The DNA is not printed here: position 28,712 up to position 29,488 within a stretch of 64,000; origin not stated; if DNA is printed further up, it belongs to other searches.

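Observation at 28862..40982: Two paralogous wHTH plus Cas2/VapD-like-pattern proteins, each on a repeat-flanked mini-cassette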

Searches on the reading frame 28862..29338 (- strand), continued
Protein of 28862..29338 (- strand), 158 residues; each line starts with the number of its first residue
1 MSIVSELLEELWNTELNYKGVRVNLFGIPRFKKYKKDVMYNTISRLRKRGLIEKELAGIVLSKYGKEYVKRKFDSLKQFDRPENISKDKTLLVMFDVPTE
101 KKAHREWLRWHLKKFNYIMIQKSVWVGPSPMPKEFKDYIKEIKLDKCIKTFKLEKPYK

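Call 27: predict_structure(alignment_id=A1)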
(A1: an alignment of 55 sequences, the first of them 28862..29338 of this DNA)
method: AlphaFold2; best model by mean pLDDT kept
length: 158 residues; sequences in the alignment: 55
mean_pLDDT: 81.9   pTM: 0.54
mean pLDDT of the five models: 81.9, 80.8, 80.7, 79.4, 79.4
residues with pLDDT >= 90: 48; 70-90: 87; 50-70: 15; < 50: 8
segments of 3 or more residues with pLDDT < 50: 16-23
pLDDT, mean of each block of 10 residues (from residue 1): 77 54 59 82 89 80 83 74 85 89 85 92 91 91 91 90
secondary structure, 60 per line:
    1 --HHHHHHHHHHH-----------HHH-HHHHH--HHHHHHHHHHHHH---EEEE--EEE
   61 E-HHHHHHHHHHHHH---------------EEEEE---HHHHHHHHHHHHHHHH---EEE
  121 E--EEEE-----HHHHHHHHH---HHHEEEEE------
elements in order: H3-13 H29-33 H36-48 E52-55 E58-61 H63-75 E91-95 H99-114 E118-121 E124-127 H133-141 E148-152
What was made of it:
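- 28862..29338 (-): Paralogue A gene (158 aa). Residues ~24-75 form the winged helix (about 29114-29338). Residues ~88-158 form the Cas2-like domain (28865-29077). AlphaFold model pLDDT 81.9 with H-H-H-wing followed by b-a-b-b-a-b (call 27).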

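Call 38: fold_search(model_id=the predicted structure, library=pdb)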
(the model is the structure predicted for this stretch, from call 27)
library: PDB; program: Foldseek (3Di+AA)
matches with E <= 10: 985; with E <= 0.001: 0
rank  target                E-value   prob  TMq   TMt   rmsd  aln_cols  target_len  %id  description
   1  8a39_AP1              5.8e-03  0.97  0.37  0.23   8.3       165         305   16  Crystal Structure of PaaX from Escherichia coli W (released 2023-07-05)
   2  3kfw                  1.3e-02  0.93  0.35  0.25   8.4       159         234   12  Uncharacterized protein Rv0674 from Mycobacterium tuberculosis (released 2009-12-01)
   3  9w4v_A                4.6e-02  0.38  0.27  0.28  12.6       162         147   14  Structure of transcription factor in complex with D-allo-Ile (released 2026-03-25)
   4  8r3g_A                4.9e-02  0.96  0.29  0.15   8.8        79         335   14  Central glycolytic genes regulator (CggR) bound to DNA operator (released 2024-06-19)
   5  8ia4_B                5.9e-02  0.98  0.27  0.44   4.6        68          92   25  Crystal structure of Cas2 in complex with AcrVA5-peptide (released 2023-03-22)
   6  3exc                  5.9e-02  0.96  0.27  0.50   4.1        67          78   30  Structure of the RNA'se SSO8090 from Sulfolobus solfataricus (released 2008-11-11)
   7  8ia4_A                6.3e-02  0.98  0.28  0.44   4.6        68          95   25  Crystal structure of Cas2 in complex with AcrVA5-peptide (released 2023-03-22)
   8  6jhz_B                6.3e-02  0.92  0.25  0.40   5.3        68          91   24  Crystal structure of cas2 (released 2020-03-25)
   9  2efo                  6.7e-02  0.44  0.30  0.31  11.7       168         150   15  Crystal structure of Tyr77 to Ala of ST1022 from Sulfolobus tokodaii 7 (released 2008-02-26)
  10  5zyf_D                7.2e-02  0.95  0.30  0.52   4.5        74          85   22  Crystal structure of Streptococcus pyogenes type II-A Cas2 (released 2018-08-15)
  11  2ia0_A                7.2e-02  0.30  0.26  0.26  13.3       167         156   14  Transcriptional Regulatory Protein PF0864 From Pyrococcus Furiosus a Member of the ASNC Family (PF0864) (released 2006-10-31)
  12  5zyf_A                7.7e-02  0.98  0.33  0.54   3.5        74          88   24  Crystal structure of Streptococcus pyogenes type II-A Cas2 (released 2018-08-15)
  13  1zpw                  7.7e-02  0.85  0.27  0.46   4.7        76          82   17  Crystal structure of a hypothetical protein TT1823 from Thermus thermophilus (released 2005-11-18)
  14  5zyf_C                8.2e-02  0.96  0.30  0.51   3.7        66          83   20  Crystal structure of Streptococcus pyogenes type II-A Cas2 (released 2018-08-15)
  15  7oyk_AAA              8.7e-02  0.93  0.29  0.46   7.1        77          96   13  DNA-binding domain of CggR in complex with the DNA operator (released 2021-11-10)
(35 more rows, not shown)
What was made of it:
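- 28862..29338 (-): Foldseek best matches are PaaX 8a39 and Rv0674, then Cas2 (call 38).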

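Call 42: search_solved_structures(query=A1, max_evalue=1, show_alignments=4)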
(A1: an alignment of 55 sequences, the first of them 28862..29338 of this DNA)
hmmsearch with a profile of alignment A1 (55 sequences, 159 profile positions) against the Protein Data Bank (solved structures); distinct sequences matched with E-value up to 1: 20.
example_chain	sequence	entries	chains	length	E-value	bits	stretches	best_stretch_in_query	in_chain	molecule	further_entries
1okr_A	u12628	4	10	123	0.0022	21.3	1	6-87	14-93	METHICILLIN RESISTANCE REGULATORY PROTEIN MECI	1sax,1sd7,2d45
1sd6_A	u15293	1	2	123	0.0026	21.1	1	6-88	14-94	Methicillin resistance regulatory protein mecI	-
1r7j_A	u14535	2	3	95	0.015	18.6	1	6-88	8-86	Conserved hypothetical protein Sso10a | Sso10a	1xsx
1sd4_A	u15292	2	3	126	0.032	17.6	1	7-96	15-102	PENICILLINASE REPRESSOR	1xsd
6k4y_M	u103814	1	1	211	0.077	16.3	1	35-88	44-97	Middle transcription regulatory protein motA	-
8hkx_S19E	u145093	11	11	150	0.081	16.2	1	28-83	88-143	30S ribosomal protein S19e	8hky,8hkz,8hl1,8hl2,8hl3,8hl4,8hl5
1i1s_A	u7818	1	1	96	0.084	16.2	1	34-82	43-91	MOTA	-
1bja_A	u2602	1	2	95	0.087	16.1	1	34-82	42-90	TRANSCRIPTION REGULATORY PROTEIN MOTA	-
2x4h_A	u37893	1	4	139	0.11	15.9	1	26-72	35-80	HYPOTHETICAL PROTEIN SSO2273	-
8ia4_A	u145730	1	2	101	0.2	15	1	91-126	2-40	CRISPR-associated endoribonuclease Cas2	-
6jhz_A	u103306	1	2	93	0.23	14.8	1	91-126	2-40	CRISPR-associated endoribonuclease Cas2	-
2mlg_A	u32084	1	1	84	0.41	14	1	25-78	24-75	Sulfolobus transcription factor 76 aminoacid protein, Stf76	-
7qca_ST0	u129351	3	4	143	0.47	13.8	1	30-77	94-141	40S Ribosomal protein S19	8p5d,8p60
9e71_BU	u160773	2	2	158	0.53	13.6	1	25-84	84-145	Small ribosomal subunit protein eS19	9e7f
6qxf_K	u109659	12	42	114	0.72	13.2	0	91-126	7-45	CRISPR-associated endoribonuclease Cas2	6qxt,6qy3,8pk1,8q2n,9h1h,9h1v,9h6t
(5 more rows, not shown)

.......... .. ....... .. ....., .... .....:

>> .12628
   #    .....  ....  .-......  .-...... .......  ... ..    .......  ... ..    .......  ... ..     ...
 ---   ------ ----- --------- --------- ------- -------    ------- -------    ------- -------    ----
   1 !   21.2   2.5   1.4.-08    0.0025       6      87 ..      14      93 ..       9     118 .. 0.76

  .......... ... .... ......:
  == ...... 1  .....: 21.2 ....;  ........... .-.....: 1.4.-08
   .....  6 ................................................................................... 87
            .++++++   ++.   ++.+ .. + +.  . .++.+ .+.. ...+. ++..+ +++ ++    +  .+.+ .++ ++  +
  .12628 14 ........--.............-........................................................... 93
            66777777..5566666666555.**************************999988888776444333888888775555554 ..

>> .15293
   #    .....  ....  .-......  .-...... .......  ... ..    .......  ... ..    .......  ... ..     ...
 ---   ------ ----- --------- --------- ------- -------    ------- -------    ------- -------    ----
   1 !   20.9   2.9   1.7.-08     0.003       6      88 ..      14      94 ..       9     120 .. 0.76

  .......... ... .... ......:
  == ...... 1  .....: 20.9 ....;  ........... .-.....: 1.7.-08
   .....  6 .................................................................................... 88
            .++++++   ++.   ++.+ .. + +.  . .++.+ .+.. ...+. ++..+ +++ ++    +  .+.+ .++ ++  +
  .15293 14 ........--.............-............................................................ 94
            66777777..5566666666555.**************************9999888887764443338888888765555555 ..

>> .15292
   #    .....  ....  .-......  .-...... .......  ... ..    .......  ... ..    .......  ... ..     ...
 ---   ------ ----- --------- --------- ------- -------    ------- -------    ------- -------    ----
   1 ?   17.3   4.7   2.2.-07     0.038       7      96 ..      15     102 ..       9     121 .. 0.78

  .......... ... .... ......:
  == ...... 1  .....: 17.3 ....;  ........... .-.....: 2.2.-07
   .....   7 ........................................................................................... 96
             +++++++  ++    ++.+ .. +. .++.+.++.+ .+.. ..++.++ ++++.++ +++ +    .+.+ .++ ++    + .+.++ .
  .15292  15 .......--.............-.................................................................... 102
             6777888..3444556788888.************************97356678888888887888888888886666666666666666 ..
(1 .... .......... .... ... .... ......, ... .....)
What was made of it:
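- Closest known: Lrp/AsnC. Same: The wHTH profile is weakly similar to MecI/BlaI (E 0.002, call 42).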

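Call 43: search_protein_families(library=padloc, proteins=[window:28862-29338:-], max_evalue=1)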
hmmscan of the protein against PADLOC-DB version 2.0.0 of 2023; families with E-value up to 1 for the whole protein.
window:28862-29338:- (158 aa): 16 families
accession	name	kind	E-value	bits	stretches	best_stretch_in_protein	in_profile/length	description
PDLC01649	Cas2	-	3.6e-08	31.6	1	91-143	3-51/70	"CAS-I,CAS-II,CAS-III,CAS-IV,CAS-V,CAS-VI; acquisition_2"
PDLC02068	Cas2_II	-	2.3e-07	28.5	1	89-143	22-79/137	-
PDLC00935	Cas2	-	1.2e-06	26.8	1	90-128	2-41/96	CRISPR-associated endonuclease Cas2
PDLC01251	Cas2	-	1.8e-06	26.1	1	91-127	3-36/84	"CAS-I,CAS-II,CAS-III,CAS-IV,CAS-V,CAS-VI; acquisition_2"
PDLC02072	Cas2_II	-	9e-06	23.8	1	91-143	8-63/72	-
PDLC02069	Cas2_II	-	1.3e-05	23.6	1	91-143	3-58/130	-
PDLC02073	Cas2_II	-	8.7e-05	21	1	91-126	8-46/49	-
PDLC02975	WH_III-A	-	0.00022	19.6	1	23-101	19-100/103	-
PDLC01591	Cas2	-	0.00074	17.9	1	91-126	3-41/101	"CAS-I,CAS-II,CAS-III,CAS-IV,CAS-V,CAS-VI; acquisition_2"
PDLC01748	Cas2_IIIa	-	0.00082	17.9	1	91-128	3-37/88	-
PDLC01459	Cas2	-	0.0012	17.4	1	91-125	8-45/105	"CAS-I,CAS-II,CAS-III,CAS-IV,CAS-V,CAS-VI; acquisition_2"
PDLC03923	MkoB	-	0.0015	15.5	1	35-83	63-111/454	-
PDLC01525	Cas2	-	0.0023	16.6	1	91-130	3-40/90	"CAS-I,CAS-II,CAS-III,CAS-IV,CAS-V,CAS-VI; acquisition_2"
PDLC02070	Cas2_II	-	0.0055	15.1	1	90-128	2-38/89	-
PDLC02974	WH_III-A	-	0.0098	14.2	1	39-89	32-82/101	-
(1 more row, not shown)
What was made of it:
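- PADLOC Cas2 models reach E 4e-8 (call 43).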

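Call 44: search_protein_families(library=phrogs, proteins=[window:28862-29338:-], max_evalue=1)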
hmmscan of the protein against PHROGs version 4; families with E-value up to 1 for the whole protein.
window:28862-29338:- (158 aa): 1 family
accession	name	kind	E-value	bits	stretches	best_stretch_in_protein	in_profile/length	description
phrog_34342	-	unknown function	0.068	14.3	1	11-77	6-65/72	-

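Call 46: find_related_loci(query=A2, collection=viral_contigs, flank=5000)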
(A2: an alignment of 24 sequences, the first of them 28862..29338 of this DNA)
Query A2 (158 aa) in viral_contigs; peptide patterns used: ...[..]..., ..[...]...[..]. (x = any residue, [..] = any of these).
44 stretches matched a pattern, but none encodes a relative of the query by tblastn (E <= 1e-3).
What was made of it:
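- No relatives were found in viral contigs (call 46).
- Tried and rejected: No relatives in viral contigs (call 46).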

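Call 63: search_protein_representatives(alignment_id=A1)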
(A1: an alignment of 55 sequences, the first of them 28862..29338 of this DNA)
Query: 55 sequences, 159 profile positions. Proteins with E-value up to 0.001 (for the whole library): 4737; up to 1e-10: 1902; up to 1e-30: 125. The best 150 are listed.
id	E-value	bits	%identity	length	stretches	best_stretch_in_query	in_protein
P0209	7.3e-49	182.2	-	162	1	1-158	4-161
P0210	9.9e-48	178.5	-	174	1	1-159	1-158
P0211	7.8e-47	175.6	-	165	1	1-157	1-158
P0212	2.4e-44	167.5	-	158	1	1-158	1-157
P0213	2.9e-44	167.2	-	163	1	2-157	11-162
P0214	4.3e-44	166.7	-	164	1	1-158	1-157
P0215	5.0e-44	166.5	-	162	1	2-156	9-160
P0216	1.0e-42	162.2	-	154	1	2-157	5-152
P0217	2.9e-42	160.7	-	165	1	2-158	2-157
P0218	4.3e-42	160.2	-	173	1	2-158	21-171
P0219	6.7e-42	159.6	-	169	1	1-158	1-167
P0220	1.1e-41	158.8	-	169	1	1-158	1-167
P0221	3.1e-41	157.4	-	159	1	1-157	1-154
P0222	3.8e-41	157.1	-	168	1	1-157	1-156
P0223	4.1e-41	157.0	-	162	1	1-158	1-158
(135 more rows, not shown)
